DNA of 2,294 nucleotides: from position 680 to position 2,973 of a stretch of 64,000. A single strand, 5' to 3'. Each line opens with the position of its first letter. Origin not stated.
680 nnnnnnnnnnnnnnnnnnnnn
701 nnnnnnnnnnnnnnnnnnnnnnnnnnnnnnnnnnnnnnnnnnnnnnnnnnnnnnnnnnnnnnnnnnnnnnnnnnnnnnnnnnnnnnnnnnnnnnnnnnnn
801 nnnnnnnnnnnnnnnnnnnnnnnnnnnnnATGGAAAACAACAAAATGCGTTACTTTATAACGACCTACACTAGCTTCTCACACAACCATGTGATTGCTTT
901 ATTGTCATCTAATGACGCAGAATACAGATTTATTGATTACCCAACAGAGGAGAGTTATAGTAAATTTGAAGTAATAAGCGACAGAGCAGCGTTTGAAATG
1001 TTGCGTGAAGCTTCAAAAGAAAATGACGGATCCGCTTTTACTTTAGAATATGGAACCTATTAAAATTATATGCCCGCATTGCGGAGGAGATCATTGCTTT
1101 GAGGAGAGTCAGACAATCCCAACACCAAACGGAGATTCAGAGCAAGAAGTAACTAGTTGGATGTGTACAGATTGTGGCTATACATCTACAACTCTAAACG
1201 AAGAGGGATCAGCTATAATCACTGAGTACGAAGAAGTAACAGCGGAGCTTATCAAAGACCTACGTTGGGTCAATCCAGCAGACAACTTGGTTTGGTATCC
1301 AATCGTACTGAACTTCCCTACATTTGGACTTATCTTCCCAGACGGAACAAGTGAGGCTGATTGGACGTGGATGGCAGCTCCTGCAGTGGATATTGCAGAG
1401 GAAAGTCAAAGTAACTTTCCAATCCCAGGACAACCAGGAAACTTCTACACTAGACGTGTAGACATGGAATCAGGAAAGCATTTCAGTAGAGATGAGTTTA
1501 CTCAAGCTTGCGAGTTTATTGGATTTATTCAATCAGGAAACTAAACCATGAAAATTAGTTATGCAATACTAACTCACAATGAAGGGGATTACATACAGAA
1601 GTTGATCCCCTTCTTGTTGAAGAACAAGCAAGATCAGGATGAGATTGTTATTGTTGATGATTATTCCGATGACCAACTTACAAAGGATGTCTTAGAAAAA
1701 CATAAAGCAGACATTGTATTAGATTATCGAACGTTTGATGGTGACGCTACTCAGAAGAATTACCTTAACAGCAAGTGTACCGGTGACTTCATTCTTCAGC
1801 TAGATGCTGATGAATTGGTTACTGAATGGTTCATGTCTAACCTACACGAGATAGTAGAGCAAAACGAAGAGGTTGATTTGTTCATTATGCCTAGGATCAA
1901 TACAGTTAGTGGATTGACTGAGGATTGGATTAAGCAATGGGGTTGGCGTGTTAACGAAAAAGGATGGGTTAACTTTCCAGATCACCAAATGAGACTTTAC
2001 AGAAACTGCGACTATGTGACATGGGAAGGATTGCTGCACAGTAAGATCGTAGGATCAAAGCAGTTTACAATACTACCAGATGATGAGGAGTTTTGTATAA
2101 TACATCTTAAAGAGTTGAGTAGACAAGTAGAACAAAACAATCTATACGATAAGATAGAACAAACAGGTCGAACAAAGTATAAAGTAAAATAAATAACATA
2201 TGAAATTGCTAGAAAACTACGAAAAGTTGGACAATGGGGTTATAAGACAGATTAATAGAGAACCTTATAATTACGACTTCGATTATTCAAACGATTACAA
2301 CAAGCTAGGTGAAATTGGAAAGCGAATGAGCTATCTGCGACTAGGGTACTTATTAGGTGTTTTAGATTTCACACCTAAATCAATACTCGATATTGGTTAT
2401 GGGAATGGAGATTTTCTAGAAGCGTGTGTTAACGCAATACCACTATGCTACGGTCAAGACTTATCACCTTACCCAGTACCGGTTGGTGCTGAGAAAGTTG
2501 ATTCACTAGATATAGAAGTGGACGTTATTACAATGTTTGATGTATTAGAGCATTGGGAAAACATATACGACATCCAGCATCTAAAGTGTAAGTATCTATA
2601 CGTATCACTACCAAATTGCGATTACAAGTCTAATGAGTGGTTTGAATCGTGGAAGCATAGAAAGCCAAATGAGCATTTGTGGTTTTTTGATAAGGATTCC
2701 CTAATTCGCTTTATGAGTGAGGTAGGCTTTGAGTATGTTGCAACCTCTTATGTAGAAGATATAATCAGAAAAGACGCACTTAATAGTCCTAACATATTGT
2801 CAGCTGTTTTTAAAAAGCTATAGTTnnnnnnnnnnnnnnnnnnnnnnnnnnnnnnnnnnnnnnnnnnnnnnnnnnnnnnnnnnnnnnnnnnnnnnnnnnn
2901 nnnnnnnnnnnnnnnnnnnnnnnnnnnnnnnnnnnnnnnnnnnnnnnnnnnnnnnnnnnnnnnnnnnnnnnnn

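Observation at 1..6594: Six-kb cluster of glycosyltransferases and methyltransferases at the window start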

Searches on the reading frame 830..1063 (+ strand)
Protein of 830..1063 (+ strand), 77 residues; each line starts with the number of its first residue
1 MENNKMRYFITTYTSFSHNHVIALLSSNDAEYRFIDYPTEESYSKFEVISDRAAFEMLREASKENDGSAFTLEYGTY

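Call 3: search_protein_families(library=pfam, max_evalue=0.1, proteins=[window:830-1063:+])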
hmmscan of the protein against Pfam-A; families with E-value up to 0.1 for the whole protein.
window:830-1063:+ (77 aa): 0 families

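Call 12: search_protein_families(library=phrogs, max_evalue=0.001, proteins=[window:830-1063:+])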
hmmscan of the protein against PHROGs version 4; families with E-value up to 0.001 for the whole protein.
window:830-1063:+ (77 aa): 0 families

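Call 13: search_protein_families(library=ncbifam, max_evalue=0.01, proteins=[window:830-1063:+])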
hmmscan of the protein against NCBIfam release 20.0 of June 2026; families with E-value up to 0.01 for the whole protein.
window:830-1063:+ (77 aa): 0 families

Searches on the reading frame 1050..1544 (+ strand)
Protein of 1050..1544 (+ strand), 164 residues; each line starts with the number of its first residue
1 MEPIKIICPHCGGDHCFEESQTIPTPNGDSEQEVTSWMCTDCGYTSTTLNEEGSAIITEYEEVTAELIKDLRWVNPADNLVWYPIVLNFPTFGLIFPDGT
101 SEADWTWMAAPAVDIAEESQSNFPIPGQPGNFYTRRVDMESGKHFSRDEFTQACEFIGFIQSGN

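Call 3: search_protein_families(library=pfam, max_evalue=0.1, proteins=[window:1050-1544:+])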
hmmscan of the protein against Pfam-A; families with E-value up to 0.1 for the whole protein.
window:1050-1544:+ (164 aa): 5 families
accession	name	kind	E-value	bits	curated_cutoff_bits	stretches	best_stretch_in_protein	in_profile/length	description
PF14354.12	Lar_restr_allev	-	0.00019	22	28.6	1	8-66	6-49/58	Restriction alleviation protein Lar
PF12760.12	Zn_ribbon_IS1595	-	0.0013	19.1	25.4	1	6-45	19-46/46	Transposase zinc-ribbon domain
PF25208.1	DUF7838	-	0.016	15.5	28.5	1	7-52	8-49/55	Domain of unknown function (DUF7838)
PF08274.17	Zn_Ribbon_YjdM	-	0.038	14.4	30.8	1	8-44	5-27/30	PhnA Zinc-Ribbon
PF05876.18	GpA_ATPase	-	0.054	13.6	25.6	1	6-46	195-233/247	Phage terminase large subunit gpA, ATPase domain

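Call 12: search_protein_families(library=phrogs, max_evalue=0.001, proteins=[window:1050-1544:+])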
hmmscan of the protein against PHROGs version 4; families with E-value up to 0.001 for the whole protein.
window:1050-1544:+ (164 aa): 0 families

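Call 13: search_protein_families(library=ncbifam, max_evalue=0.01, proteins=[window:1050-1544:+])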
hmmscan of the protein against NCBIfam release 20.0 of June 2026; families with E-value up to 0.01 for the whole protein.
window:1050-1544:+ (164 aa): 3 families
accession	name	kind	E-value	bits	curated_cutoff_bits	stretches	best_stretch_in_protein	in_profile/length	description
NF048018.1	IS256_N_4Cys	domain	0.00084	19.9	27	0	27-45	13-30/31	transposase-like zinc-binding domain-containing protein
TIGR03655.1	anti_R_Lar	subfamily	0.0022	18.3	39.6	1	8-55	4-47/55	Lar family restriction alleviation protein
NF050000.1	IS1_IS1595_Zn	domain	0.0025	18.3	28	0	27-47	12-32/34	IS1/IS1595 family N-terminal zinc-binding domain-containing protein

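Call 70: search_solved_structures(query=A5, max_evalue=1)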
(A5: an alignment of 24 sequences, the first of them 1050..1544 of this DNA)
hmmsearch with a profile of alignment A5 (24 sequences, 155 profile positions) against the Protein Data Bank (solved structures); distinct sequences matched with E-value up to 1: 6.
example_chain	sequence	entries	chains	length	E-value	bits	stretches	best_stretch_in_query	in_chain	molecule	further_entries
1qyp_A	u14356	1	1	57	0.0073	19.2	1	4-39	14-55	RNA POLYMERASE II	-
1ltl_A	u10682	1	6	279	0.013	18.4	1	5-63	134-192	DNA replication initiator (Cdc21/Cdc54)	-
8qsz_I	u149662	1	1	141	0.16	14.8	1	6-38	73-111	DNA-directed RNA polymerase II subunit RPB9,RBP9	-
3h0g_I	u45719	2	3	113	0.23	14.4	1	6-36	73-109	DNA-directed RNA polymerase II subunit RPB9 | RNA polymerase II subunit Rpb9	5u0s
7oqy_Y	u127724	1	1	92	0.47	13.3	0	6-36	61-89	DNA-directed RNA polymerase, subunit M (RpoM-2)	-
9ycw_A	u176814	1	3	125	0.92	12.4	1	7-52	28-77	Ubiquitin carboxyl-terminal hydrolase 16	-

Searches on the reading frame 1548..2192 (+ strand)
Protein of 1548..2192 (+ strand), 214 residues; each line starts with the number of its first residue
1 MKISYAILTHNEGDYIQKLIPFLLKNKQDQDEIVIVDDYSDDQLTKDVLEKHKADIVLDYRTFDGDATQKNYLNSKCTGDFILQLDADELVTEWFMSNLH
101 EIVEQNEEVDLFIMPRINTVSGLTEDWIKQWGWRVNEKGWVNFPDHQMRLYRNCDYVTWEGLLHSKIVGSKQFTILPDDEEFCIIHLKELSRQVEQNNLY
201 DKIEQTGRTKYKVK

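Call 3: search_protein_families(library=pfam, max_evalue=0.1, proteins=[window:1548-2192:+])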
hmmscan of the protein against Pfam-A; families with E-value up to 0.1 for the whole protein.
window:1548-2192:+ (214 aa): 3 families
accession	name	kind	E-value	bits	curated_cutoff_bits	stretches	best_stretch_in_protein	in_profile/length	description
PF00535.33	Glycos_transf_2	-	4.5e-14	53.2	23.3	1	6-127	3-126/168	Glycosyl transferase family 2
PF10111.15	Glyco_tranf_2_2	-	2.5e-06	27.6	27.3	1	9-99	8-102/276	Glycosyltransferase like family 2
PF13704.12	Glyco_tranf_2_4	-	0.00014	22.7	27.5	1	10-95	1-88/98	Glycosyl transferase family 2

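Call 12: search_protein_families(library=phrogs, max_evalue=0.001, proteins=[window:1548-2192:+])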
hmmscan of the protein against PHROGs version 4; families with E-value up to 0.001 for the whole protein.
window:1548-2192:+ (214 aa): 3 families
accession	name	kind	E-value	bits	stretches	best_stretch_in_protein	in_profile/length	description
phrog_37334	-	unknown function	1.5e-09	39.1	1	7-201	5-209/213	-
phrog_13126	-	moron, auxiliary metabolic gene and host takeover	1.1e-05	25.9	1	1-108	1-105/394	beta-1,4-glycosyltransferase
phrog_841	-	moron, auxiliary metabolic gene and host takeover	0.00052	20.6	1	1-103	2-111/309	GtrB-like O-antigen conversion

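Call 13: search_protein_families(library=ncbifam, max_evalue=0.01, proteins=[window:1548-2192:+])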
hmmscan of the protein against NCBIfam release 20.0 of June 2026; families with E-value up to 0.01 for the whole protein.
window:1548-2192:+ (214 aa): 11 families
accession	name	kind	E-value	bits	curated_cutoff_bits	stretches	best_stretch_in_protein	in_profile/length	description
TIGR03937.1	PgaC_IcaA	equivalog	1.3e-07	30.9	422.3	1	2-110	46-157/407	poly-beta-1,6-N-acetyl-D-glucosamine synthase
TIGR04283.1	glyco_like_mftF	equivalog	2.2e-07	30.7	182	1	6-110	4-105/221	TIGR04283 family arsenosugar biosynthesis glycosyltransferase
NF041875.1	EPS_EpsD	equivalog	4.4e-06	26.3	370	1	6-107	4-108/325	exopolysaccharide biosynthesis glycosyltransferase EpsD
TIGR04195.1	S_glycosyl_SunS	equivalog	5.4e-05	22.2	350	1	3-93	59-146/421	SunS family peptide S-glycosyltransferase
TIGR03965.1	mycofact_glyco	equivalog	0.0001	21.3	280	1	9-97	82-174/467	mycofactocin biosynthesis glycosyltransferase MftF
NF050050.1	ProtGlycPglI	equivalog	0.00017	21.1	500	1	2-101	3-106/306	GalNAc(5)-diNAcBac-PP-undecaprenol beta-1,3-glucosyltransferase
NF007482.0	PRK10073.1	equivalog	0.00018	20.6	423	1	2-107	7-114/334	glycosyltransferase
NF047683.1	TeichurnBiosyTuaG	equivalog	0.0003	20.5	400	1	6-90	11-98/252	teichuronic acid biosynthesis protein TuaG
NF050819.1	PolSacchBiosHfsG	equivalog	0.0006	19.1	500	1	6-107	15-121/302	polysaccharide biosynthesis protein HfsG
NF038299.1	EPS_HpsN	equivalog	0.00089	18.3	425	1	2-110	2-113/317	hormogonium polysaccharide biosynthesis glycosyltransferase HpsN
NF045692.1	OglycostaseCruG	equivalog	0.0036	16.3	600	1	3-111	43-159/386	2'-O-glycosyltransferase CruG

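Call 17: find_encoding_contigs(protein=window:1548-2192:+, flank=10000, max_places=5)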
Protein window:1548-2192:+ (214 aa): 2 contigs read that carry it; 1 place shown.
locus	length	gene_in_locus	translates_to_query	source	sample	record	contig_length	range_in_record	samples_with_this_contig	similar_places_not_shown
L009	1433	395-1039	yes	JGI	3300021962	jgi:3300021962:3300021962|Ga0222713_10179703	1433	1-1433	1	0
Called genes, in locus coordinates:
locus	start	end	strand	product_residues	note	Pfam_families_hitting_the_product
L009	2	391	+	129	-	?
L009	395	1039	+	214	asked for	PF00535:Glycos_transf_2, PF10111:Glyco_tranf_2_2 (weak)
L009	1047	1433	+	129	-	?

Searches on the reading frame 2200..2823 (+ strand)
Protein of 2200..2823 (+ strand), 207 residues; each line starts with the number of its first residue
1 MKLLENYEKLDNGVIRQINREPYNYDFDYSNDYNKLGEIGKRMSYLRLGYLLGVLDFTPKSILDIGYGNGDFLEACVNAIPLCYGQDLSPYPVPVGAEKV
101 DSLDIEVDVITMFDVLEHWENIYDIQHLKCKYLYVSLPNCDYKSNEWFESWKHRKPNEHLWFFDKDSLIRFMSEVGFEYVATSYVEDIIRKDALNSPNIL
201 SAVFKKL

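Call 3: search_protein_families(library=pfam, max_evalue=0.1, proteins=[window:2200-2823:+])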
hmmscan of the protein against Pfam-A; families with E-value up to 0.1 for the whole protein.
window:2200-2823:+ (207 aa): 4 families
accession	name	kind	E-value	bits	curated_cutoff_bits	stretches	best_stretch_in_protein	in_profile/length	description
PF13489.12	Methyltransf_23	-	3.5e-17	63.1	27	1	56-181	20-163/164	Methyltransferase domain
PF08241.18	Methyltransf_11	-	0.0083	17.2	21.2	0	63-122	1-76/95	Methyltransferase domain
PF08242.18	Methyltransf_12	-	0.012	16.8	30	0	106-122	65-81/98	Methyltransferase domain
PF13649.12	Methyltransf_25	-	0.039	15.1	27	1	62-112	1-55/97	Methyltransferase domain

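Call 12: search_protein_families(library=phrogs, max_evalue=0.001, proteins=[window:2200-2823:+])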
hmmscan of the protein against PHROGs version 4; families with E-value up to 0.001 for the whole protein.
window:2200-2823:+ (207 aa): 1 family
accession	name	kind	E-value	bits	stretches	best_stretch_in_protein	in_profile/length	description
phrog_6564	-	other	3.6e-15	56.9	1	18-195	23-195/204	methyltransferase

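Call 13: search_protein_families(library=ncbifam, max_evalue=0.01, proteins=[window:2200-2823:+])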
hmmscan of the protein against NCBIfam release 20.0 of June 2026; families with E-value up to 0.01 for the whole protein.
window:2200-2823:+ (207 aa): 0 families
